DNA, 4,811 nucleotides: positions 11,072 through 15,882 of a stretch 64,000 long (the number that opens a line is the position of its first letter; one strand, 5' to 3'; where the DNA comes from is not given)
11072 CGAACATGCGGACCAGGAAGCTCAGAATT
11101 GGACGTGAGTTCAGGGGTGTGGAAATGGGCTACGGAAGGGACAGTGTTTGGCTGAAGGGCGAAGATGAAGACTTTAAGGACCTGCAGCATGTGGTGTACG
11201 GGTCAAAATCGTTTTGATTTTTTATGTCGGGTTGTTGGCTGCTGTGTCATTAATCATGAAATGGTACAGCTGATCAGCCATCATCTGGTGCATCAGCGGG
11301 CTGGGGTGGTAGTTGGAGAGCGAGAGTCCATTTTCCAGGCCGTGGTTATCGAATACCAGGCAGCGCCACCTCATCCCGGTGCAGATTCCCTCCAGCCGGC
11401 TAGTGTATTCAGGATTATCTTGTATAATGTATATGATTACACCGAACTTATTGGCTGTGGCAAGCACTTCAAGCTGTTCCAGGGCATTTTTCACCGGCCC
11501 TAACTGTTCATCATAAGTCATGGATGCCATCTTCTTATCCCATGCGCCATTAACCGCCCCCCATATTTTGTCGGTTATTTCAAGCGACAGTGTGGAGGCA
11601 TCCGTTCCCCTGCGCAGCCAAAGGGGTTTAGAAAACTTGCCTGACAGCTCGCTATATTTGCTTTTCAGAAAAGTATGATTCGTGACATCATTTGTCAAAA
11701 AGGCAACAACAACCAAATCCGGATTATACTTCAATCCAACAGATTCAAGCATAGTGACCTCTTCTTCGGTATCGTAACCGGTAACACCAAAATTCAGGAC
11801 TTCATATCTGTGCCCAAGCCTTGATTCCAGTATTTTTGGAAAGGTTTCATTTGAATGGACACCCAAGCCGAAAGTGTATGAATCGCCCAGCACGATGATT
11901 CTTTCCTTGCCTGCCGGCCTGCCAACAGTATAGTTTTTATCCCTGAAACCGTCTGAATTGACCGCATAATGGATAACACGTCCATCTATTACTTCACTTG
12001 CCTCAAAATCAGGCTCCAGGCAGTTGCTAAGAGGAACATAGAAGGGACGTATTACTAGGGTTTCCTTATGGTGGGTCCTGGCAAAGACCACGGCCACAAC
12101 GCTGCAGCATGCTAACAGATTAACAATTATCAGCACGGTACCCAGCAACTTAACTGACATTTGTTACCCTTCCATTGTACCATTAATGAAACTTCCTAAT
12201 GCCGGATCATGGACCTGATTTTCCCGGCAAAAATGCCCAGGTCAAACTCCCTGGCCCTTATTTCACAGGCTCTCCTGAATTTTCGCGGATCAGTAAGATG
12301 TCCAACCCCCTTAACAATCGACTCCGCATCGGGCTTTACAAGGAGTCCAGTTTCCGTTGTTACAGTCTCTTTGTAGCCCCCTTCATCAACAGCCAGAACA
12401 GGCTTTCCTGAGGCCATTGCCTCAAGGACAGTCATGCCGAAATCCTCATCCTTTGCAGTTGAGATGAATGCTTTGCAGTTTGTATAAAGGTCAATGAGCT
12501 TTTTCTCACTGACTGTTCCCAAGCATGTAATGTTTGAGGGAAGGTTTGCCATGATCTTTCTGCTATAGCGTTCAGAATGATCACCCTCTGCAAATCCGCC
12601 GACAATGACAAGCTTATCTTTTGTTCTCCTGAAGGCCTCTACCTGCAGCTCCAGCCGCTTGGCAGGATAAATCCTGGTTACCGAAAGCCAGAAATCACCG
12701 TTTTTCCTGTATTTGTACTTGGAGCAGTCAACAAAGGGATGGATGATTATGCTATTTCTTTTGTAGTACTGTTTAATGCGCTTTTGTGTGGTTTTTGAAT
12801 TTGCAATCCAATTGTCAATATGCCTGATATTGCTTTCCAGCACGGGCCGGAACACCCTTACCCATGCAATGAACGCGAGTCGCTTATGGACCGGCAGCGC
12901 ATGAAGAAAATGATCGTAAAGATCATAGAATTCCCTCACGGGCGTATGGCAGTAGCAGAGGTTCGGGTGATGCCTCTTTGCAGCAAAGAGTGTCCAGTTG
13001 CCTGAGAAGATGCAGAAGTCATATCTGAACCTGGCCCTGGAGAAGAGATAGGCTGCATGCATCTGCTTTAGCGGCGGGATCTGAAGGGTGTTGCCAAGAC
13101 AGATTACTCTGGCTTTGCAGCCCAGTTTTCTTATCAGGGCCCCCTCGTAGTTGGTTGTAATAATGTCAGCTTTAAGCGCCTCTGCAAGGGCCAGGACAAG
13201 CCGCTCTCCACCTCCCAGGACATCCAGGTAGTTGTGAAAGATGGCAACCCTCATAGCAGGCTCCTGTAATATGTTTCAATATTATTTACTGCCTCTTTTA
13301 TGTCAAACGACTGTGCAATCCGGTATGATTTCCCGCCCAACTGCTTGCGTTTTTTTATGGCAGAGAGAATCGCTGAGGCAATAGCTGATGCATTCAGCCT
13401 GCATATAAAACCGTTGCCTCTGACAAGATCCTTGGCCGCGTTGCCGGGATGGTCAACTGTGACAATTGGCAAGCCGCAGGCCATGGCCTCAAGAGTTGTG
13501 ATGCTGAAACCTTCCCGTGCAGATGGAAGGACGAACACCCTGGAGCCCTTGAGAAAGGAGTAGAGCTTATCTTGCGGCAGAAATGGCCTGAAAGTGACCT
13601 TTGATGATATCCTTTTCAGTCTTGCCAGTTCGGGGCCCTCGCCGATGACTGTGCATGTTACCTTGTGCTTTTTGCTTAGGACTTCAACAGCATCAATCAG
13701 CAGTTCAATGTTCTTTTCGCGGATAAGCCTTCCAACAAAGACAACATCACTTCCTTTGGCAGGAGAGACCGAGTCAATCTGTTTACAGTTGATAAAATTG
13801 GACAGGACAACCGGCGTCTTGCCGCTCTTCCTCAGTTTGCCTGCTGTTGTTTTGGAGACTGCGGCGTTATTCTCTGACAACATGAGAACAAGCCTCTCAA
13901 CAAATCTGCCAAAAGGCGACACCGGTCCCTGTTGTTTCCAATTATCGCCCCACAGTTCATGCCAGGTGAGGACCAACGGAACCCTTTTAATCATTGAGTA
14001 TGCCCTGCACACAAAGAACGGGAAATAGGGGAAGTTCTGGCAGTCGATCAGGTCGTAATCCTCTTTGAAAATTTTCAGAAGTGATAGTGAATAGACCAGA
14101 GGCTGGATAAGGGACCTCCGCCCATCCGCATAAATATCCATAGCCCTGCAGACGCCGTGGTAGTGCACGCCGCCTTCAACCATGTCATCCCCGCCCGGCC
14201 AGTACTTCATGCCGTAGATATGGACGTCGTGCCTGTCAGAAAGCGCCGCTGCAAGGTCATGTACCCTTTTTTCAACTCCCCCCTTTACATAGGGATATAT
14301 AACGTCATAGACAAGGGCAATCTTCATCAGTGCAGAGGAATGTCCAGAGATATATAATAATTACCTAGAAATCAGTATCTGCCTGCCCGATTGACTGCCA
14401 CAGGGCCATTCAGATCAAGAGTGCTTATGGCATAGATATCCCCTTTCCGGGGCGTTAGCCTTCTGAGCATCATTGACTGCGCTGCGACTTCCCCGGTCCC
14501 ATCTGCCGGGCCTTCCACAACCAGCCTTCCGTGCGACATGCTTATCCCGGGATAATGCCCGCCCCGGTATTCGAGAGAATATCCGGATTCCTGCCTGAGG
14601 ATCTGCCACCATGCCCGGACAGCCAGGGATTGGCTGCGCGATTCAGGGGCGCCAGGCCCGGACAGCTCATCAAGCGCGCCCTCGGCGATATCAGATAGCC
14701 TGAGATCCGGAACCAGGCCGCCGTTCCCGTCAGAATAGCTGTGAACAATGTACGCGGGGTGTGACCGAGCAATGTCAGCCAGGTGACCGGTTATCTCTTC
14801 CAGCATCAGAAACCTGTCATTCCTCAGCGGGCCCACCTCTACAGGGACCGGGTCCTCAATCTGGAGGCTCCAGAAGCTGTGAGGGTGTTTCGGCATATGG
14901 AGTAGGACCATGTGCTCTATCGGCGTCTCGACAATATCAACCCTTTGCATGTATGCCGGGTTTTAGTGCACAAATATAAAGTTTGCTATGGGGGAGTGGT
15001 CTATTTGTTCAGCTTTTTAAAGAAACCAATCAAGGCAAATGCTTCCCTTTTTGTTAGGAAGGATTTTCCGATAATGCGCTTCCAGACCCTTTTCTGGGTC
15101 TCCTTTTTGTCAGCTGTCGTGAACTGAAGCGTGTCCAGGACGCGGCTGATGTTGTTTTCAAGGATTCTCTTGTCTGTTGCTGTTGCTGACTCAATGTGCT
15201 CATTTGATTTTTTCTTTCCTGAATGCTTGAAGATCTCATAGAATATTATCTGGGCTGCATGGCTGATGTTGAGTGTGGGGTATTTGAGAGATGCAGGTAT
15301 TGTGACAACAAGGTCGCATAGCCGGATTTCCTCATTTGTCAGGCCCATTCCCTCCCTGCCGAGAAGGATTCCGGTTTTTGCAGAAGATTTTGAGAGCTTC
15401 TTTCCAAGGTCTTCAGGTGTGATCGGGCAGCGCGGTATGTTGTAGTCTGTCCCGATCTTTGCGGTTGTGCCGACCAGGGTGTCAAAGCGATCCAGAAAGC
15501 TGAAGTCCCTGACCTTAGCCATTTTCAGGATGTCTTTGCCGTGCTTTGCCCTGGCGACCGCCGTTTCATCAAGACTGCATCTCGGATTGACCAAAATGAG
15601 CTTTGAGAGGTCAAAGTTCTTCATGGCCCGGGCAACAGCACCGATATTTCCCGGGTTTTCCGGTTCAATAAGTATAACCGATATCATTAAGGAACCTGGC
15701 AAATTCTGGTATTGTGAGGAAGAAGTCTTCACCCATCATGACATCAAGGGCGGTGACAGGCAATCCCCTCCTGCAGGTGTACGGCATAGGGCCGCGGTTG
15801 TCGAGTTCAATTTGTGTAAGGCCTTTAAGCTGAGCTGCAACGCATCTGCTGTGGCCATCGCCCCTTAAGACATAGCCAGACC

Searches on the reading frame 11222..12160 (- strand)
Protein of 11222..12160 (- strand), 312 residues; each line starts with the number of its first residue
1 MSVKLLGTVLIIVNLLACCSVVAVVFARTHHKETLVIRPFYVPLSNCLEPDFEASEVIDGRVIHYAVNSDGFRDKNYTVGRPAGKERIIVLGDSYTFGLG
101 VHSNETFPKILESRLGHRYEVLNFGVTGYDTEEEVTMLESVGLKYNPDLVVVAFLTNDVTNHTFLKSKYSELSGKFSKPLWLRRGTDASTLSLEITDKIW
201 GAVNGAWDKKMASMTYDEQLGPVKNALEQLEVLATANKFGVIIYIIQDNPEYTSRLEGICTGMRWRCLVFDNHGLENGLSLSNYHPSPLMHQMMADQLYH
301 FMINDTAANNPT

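Call 17: search_protein_families(library=pfam, max_evalue=0.00001, proteins=[window:11222-12160:-])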
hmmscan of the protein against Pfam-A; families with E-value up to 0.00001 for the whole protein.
window:11222-12160:- (312 aa): 2 families
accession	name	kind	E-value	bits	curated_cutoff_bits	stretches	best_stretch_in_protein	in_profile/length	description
PF13472.12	Lipase_GDSL_2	-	7.3e-11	43.3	32.9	1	90-171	1-87/178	GDSL-like Lipase/Acylhydrolase family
PF00657.28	Lipase_GDSL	-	4.1e-08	34.1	23.6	1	88-166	1-94/208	GDSL-like Lipase/Acylhydrolase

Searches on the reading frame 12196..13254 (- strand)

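Call 17: search_protein_families(library=pfam, max_evalue=0.00001, proteins=[window:12196-13254:-])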
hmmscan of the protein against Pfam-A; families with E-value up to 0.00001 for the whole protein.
window:12196-13254:- (352 aa): 6 families
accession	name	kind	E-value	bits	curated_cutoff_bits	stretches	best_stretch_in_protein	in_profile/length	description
PF00534.26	Glycos_transf_1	-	2.3e-28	99.3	26.4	1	183-336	12-171/172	Glycosyl transferases group 1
PF13692.12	Glyco_trans_1_4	-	1.9e-20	74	27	1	190-320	5-139/142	Glycosyl transferases group 1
PF13439.12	Glyco_transf_4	-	3.4e-08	34.1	28.5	1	14-178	2-169/170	Glycosyltransferase Family 4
PF02350.25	Epimerase_2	-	1.6e-06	27.6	30.6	1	207-346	206-342/347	UDP-N-acetylglucosamine 2-epimerase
PF20706.3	GT4-conflict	-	5.9e-06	25.9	26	1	196-315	209-334/385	Family 4 Glycosyltransferase in conflict systems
PF13524.12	Glyco_trans_1_2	-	6.9e-06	26.5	25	0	206-336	7-127/144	Glycosyl transferase-like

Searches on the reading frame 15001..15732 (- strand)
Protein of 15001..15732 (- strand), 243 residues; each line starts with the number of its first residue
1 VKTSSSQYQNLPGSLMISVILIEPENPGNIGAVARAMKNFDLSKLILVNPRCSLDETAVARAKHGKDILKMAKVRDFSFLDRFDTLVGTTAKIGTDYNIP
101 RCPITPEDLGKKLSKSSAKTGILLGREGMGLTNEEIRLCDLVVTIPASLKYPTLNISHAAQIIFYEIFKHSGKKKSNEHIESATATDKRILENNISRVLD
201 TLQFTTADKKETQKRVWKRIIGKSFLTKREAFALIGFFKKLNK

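Call 17: search_protein_families(library=pfam, max_evalue=0.00001, proteins=[window:15001-15732:-])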
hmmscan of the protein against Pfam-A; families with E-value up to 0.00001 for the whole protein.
window:15001-15732:- (243 aa): 1 family
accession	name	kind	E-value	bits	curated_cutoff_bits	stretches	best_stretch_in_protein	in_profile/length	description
PF00588.24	SpoU_methylase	-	1.8e-26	93.4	29.7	1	17-165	2-142/142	SpoU rRNA Methylase family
